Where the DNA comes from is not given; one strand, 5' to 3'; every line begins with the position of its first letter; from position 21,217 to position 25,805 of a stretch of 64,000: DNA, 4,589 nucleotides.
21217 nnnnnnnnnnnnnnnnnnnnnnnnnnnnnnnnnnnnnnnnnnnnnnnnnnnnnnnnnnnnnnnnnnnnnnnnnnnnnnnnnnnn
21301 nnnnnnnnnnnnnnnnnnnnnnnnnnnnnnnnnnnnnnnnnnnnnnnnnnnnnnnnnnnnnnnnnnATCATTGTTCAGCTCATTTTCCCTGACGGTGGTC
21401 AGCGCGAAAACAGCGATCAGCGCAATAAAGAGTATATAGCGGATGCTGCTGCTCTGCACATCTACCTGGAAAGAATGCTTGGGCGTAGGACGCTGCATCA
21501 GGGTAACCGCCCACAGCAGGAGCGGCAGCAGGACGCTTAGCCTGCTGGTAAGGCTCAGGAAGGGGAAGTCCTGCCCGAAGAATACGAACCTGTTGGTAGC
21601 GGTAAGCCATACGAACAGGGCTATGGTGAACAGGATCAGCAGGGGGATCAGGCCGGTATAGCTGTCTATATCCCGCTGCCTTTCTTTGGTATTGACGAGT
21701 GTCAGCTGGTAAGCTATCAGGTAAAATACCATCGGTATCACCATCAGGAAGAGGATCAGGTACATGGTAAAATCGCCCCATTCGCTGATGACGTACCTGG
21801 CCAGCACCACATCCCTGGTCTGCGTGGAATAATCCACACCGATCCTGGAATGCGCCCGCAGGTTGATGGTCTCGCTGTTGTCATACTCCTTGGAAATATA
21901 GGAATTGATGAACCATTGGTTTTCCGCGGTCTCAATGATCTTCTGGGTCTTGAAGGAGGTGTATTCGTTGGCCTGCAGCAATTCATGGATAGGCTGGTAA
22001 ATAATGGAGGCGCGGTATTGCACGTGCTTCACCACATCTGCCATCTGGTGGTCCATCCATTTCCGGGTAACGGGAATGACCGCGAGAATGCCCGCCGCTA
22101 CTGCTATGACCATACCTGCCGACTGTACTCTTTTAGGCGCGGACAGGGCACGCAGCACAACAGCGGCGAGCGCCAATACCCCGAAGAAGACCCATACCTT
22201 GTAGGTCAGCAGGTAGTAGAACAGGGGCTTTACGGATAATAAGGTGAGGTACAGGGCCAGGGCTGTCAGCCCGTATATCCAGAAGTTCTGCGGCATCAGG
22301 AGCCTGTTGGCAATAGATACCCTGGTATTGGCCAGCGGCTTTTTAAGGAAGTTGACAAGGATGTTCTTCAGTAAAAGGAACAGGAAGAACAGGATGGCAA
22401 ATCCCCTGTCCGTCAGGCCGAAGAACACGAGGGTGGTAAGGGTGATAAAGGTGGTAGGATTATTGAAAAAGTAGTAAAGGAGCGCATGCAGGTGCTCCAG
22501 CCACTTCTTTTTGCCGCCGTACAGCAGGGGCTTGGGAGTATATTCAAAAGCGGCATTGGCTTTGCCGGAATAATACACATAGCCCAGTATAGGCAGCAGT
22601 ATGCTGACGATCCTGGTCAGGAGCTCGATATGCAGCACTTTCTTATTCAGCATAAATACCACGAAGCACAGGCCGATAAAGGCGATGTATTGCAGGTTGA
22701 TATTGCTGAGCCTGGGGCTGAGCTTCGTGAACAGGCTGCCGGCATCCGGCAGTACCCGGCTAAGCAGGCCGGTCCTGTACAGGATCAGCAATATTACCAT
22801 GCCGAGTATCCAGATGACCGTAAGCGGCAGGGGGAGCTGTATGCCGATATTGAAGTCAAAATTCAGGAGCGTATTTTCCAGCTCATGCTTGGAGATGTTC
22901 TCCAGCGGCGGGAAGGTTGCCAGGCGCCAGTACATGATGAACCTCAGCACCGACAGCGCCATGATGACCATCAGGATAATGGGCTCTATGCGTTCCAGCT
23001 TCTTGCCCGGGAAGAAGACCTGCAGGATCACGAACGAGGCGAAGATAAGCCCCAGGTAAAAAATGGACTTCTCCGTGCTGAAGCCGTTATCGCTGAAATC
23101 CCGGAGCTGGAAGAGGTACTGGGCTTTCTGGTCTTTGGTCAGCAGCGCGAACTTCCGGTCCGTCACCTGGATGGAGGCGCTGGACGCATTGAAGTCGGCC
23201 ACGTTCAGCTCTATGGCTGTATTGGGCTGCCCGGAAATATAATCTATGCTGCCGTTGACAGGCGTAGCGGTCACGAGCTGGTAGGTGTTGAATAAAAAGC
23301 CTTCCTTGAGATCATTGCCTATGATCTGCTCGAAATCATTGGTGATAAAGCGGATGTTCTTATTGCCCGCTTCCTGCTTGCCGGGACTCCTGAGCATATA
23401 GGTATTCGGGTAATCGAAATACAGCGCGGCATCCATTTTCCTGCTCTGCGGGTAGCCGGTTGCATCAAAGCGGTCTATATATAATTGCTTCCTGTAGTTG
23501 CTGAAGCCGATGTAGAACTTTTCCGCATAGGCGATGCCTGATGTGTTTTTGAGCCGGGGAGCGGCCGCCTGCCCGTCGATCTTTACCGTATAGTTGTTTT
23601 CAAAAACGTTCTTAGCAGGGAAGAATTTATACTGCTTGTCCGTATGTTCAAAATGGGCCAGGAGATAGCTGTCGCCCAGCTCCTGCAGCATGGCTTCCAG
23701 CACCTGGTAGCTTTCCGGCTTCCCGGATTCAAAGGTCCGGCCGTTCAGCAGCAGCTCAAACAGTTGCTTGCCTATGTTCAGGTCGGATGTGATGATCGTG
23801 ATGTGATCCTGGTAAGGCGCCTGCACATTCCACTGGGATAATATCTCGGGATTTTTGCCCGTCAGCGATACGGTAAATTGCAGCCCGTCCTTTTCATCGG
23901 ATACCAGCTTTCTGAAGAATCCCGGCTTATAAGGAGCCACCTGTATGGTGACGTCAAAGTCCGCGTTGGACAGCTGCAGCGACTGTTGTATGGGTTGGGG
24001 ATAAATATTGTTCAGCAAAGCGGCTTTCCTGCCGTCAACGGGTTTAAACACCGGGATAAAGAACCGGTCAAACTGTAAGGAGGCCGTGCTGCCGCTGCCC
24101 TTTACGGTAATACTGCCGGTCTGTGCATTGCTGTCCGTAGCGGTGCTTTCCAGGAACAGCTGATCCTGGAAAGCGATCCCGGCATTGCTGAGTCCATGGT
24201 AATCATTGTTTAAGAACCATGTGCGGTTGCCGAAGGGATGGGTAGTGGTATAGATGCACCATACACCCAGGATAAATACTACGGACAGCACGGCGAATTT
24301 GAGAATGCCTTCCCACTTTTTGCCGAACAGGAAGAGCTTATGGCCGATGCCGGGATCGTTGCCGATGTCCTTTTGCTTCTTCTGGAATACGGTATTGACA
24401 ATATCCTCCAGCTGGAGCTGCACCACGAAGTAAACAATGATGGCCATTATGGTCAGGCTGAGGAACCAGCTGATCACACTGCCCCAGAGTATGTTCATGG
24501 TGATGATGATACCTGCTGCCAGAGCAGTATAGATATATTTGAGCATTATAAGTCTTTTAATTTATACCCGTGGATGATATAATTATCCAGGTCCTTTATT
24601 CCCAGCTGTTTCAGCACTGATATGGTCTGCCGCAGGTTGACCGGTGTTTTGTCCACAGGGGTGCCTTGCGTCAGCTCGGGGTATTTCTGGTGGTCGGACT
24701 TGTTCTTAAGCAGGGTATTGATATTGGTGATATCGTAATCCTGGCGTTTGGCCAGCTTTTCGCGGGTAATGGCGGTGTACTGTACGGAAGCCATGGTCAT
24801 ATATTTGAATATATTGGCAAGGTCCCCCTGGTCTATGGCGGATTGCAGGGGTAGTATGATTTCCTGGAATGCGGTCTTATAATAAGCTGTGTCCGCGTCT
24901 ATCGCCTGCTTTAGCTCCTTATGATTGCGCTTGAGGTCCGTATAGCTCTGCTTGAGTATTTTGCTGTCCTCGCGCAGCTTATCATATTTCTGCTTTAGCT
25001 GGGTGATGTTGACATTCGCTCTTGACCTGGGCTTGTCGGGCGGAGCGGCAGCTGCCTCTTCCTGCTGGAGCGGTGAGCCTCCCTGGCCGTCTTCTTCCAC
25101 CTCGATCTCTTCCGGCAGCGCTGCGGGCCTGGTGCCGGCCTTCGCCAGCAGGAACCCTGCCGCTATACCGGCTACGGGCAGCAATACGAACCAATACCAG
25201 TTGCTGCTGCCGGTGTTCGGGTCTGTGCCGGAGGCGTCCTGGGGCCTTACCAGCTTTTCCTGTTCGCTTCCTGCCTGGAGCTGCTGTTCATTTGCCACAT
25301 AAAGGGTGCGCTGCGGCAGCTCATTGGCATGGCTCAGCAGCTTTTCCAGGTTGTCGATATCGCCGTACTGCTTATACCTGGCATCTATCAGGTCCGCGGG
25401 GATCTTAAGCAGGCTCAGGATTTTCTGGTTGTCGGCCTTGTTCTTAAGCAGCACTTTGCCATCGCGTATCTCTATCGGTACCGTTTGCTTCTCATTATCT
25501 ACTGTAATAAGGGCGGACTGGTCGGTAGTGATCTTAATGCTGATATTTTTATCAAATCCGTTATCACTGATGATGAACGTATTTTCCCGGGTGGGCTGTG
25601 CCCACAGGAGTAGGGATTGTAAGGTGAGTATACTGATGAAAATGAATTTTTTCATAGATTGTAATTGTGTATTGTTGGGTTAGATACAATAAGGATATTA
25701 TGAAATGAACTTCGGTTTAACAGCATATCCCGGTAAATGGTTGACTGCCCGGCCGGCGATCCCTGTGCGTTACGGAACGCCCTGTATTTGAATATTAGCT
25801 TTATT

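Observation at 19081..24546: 1821-aa single polypeptide combining a large N-terminal domain, ~14 TM helices with SEDS-like segments, and a class-B-PBP-like transpeptidase domain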

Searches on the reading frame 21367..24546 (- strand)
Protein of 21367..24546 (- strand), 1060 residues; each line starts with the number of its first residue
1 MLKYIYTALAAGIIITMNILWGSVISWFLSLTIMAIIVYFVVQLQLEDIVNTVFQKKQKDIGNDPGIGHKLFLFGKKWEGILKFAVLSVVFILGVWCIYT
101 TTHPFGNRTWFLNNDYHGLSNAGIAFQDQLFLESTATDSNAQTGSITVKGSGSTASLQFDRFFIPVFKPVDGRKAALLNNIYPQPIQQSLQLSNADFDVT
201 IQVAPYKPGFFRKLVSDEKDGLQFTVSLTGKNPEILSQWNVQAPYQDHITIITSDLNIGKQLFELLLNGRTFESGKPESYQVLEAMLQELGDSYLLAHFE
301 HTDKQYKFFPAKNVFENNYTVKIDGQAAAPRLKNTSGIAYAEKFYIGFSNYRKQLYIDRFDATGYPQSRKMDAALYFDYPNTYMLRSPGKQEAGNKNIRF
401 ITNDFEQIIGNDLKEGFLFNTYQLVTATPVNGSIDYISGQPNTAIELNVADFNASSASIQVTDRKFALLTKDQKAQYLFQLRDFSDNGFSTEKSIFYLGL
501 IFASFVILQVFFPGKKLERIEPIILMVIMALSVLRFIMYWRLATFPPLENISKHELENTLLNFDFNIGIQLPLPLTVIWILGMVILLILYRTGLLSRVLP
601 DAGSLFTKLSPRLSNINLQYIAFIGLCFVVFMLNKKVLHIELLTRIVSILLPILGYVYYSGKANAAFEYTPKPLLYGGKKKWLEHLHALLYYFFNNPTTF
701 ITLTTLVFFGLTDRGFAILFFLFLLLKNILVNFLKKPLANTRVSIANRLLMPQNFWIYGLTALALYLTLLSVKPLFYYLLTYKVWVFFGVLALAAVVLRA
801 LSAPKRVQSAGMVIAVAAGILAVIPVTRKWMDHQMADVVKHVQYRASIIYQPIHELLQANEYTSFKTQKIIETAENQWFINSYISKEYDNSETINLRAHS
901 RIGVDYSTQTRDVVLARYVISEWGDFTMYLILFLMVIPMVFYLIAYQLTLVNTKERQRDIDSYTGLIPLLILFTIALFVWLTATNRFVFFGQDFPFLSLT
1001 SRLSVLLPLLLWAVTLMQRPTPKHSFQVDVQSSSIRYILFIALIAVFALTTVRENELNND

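Call 51: predict_structure(alignment_id=A6)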
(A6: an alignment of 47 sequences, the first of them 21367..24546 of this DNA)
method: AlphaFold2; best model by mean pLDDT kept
length: 1060 residues; sequences in the alignment: 47
mean_pLDDT: 77.3   pTM: 0.73
mean pLDDT of the five models: 77.3, 76.5, 74.3, 73.0, 72.9
residues with pLDDT >= 90: 246; 70-90: 544; 50-70: 188; < 50: 82
segments of 3 or more residues with pLDDT < 50: 605-608, 835-876, 900-910, 986-993, 1052-1060
pLDDT, mean of each block of 10 residues (from residue 1): 65 80 87 90 82 76 75 83 92 95 82 88 91 77 84 88 90 85 92 93 86 70 92 82 88 85 84 84 89 89 88 92 92 92 85 87 83 88 77 86 75 73 85 90 88 88 89 92 80 93 94 86 94 90 71 64 74 87 92 73 49 80 89 79 79 88 77 63 72 78 86 78 82 59 60 71 76 59 73 74 72 82 73 48 34 36 38 48 60 67 42 61 80 87 76 58 87 81 52 52 80 89 62 60 61 41
secondary structure, 60 per line:
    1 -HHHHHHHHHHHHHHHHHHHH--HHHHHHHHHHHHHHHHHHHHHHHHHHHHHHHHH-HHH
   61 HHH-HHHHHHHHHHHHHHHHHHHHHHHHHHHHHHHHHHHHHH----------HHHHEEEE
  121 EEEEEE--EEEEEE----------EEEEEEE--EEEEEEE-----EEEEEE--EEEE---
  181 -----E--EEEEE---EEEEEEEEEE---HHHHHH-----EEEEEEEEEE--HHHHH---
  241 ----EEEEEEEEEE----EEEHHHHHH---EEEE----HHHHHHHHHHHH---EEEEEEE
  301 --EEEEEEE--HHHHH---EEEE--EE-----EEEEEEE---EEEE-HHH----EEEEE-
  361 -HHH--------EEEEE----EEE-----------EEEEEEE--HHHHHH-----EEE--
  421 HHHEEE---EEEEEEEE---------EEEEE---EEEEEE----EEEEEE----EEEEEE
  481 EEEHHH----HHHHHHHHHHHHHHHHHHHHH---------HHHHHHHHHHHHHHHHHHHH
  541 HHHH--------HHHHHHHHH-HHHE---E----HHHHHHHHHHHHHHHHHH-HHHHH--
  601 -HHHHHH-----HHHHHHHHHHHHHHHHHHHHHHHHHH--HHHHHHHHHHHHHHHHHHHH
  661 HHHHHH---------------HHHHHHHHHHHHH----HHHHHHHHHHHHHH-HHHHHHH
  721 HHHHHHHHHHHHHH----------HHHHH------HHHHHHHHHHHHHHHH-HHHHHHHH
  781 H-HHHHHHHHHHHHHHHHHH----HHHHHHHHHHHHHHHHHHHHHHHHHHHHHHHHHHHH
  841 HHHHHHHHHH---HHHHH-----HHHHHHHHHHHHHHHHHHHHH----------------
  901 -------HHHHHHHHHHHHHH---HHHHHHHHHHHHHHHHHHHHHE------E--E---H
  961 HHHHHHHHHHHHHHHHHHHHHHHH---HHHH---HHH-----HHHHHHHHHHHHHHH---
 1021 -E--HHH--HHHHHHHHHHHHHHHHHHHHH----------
elements in order (helices of 4 or more, strands of 3 or more residues): H2-21 H24-56 H58-63 H65-102 H113-116 E117-126 E129-134 E145-151 E154-160 E166-171 E174-177 E189-193 E197-206 H210-215 E221-230 H233-237 E245-254 E259-261 H262-267 E271-274 H279-290 E294-300 E303-309 H312-316 E320-323 E333-339 E343-346 E355-359 E373-377 E382-384 E396-402 H405-410 E416-418 E424-426 E430-437 E447-451 E455-460 E465-470 E475-483 H491-511 H521-544 H553-561 H575-592 H594-598 H602-607 H613-638 H641-666 H682-694 H699-712 H714-734 H745-749 H756-771 H773-781 H783-800 H805-850 H854-858 H864-884 H908-921 H925-945 H960-984 H988-991 H1003-1017 H1030-1050
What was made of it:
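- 23077..24240 (-): Residues about 103-490: beta-rich periplasmic domain with no detectable relatives. AF2 pLDDT is mostly 80-93 (call 51).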

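Call 53: fold_search(model_id=the predicted structure, library=pdb)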
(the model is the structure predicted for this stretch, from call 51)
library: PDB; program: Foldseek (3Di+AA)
matches with E <= 10: 299; with E <= 0.001: 1
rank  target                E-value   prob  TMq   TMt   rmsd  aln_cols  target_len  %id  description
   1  7r5k_K0               9.1e-04  0.28  0.08  0.08  43.3      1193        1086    9  Human nuclear pore complex (constricted) (released 2022-06-22)
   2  7tbi_A1               2.2e-02  0.11  0.08  0.07  44.3      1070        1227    8  Composite structure of the S. cerevisiae nuclear pore complex (NPC) (released 2022-06-15)
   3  8cq0_A                2.8e-02  0.08  0.07  0.05  49.8      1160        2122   10  Photorhabdus luminescens TcdA1 prepore-to-pore intermediate, K567W K2008W mutant (released 2024-03-13)
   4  8cpz_A                3.2e-02  0.07  0.07  0.05  48.3      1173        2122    7  Photorhabdus luminescens TcdA1 prepore-to-pore intermediate, K1179W mutant (released 2024-03-13)
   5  7tbk_S1               3.9e-02  0.10  0.08  0.09  54.8      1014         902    9  Composite structure of the dilated human nuclear pore complex (NPC) symmetric core generated with a 37A in situ cryo- (released 2022-06-15)
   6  7r5k_T0               4.6e-02  0.09  0.07  0.08  35.1      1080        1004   10  Human nuclear pore complex (constricted) (released 2022-06-22)
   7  4fhn_D                1.3e-01  0.06  0.08  0.08  36.3      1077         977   11  Nup37-Nup120 full-length complex from Schizosaccharomyces pombe (released 2012-09-26)
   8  8qyn_L                3.5e-01  0.06  0.04  0.15  20.5       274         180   10  Human 20S proteasome assembly intermediate structure 5 (released 2024-02-21)
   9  8pm6                  3.8e-01  0.05  0.06  0.07  29.5       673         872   10  Human bile salt export pump (BSEP) in complex with inhibitor GBM in nanodiscs (released 2023-11-22)
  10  8err_B                4.4e-01  0.03  0.04  0.04  26.1       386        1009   12  SARS-CoV-2 Omicron BA.1 spike ectodomain trimer in complex with the S2X324 neutralizing antibody Fab fragment (released 2022-10-26)
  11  4fhn_B                4.6e-01  0.03  0.06  0.07  29.4      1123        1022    9  Nup37-Nup120 full-length complex from Schizosaccharomyces pombe (released 2012-09-26)
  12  7b0i_A                4.7e-01  0.02  0.05  0.06  23.9       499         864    7  Structure of a minimal SF3B core in complex with spliceostatin A (form II) (released 2021-08-04)
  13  8qyl_L                5.4e-01  0.06  0.04  0.14  20.3       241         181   10  Human 20S proteasome assembly intermediate structure 2 (released 2024-02-21)
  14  9c4k_B                5.6e-01  0.03  0.07  0.06  56.8      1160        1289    8  Yersinia entomophaga holotoxin complex in prepore conformation (released 2025-12-31)
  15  7wb4_C                5.9e-01  0.04  0.06  0.12  22.1       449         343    8  Cryo-EM structure of the NR subunit from X. laevis NPC (released 2022-03-02)
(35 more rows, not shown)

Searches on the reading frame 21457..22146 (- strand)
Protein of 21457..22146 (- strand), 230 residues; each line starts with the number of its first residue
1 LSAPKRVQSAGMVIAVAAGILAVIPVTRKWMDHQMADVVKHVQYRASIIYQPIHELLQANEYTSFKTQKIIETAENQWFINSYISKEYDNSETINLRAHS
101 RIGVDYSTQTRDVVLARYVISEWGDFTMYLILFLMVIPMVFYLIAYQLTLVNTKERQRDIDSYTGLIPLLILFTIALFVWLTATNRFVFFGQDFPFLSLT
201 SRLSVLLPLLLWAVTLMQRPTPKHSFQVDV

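Call 71: search_protein_families(library=pfam, proteins=[window:21457-22146:-], max_evalue=10)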
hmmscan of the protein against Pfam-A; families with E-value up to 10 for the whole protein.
window:21457-22146:- (230 aa): 0 families
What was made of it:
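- Tried and rejected: The family consensus and hairpin-deleted constructs against Pfam gave no hits (call 71).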

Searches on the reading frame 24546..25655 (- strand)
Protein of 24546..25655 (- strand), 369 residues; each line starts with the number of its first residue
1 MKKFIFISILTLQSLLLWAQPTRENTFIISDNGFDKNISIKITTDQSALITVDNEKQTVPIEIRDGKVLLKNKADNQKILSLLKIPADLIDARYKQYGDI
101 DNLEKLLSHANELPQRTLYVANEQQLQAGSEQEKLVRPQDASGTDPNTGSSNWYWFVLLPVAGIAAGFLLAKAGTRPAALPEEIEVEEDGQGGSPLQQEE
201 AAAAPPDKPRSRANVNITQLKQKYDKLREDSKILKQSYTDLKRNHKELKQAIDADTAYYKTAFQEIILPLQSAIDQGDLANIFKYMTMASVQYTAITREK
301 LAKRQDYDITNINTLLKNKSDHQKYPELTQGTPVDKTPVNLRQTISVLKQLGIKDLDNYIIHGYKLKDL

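Call 9: search_protein_families(library=pfam, proteins=[window:24546-25655:-], max_evalue=0.01)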
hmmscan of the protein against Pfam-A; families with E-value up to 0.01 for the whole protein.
window:24546-25655:- (369 aa): 1 family
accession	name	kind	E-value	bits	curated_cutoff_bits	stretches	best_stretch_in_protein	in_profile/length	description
PF21521.3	MYO6_lever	-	0.00084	20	27.3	0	207-261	61-115/141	Myosin VI, lever arm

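Call 10: search_protein_families(library=padloc, proteins=[window:24546-25655:-], max_evalue=0.01)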
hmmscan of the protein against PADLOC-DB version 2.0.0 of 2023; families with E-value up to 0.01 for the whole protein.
window:24546-25655:- (369 aa): 0 families
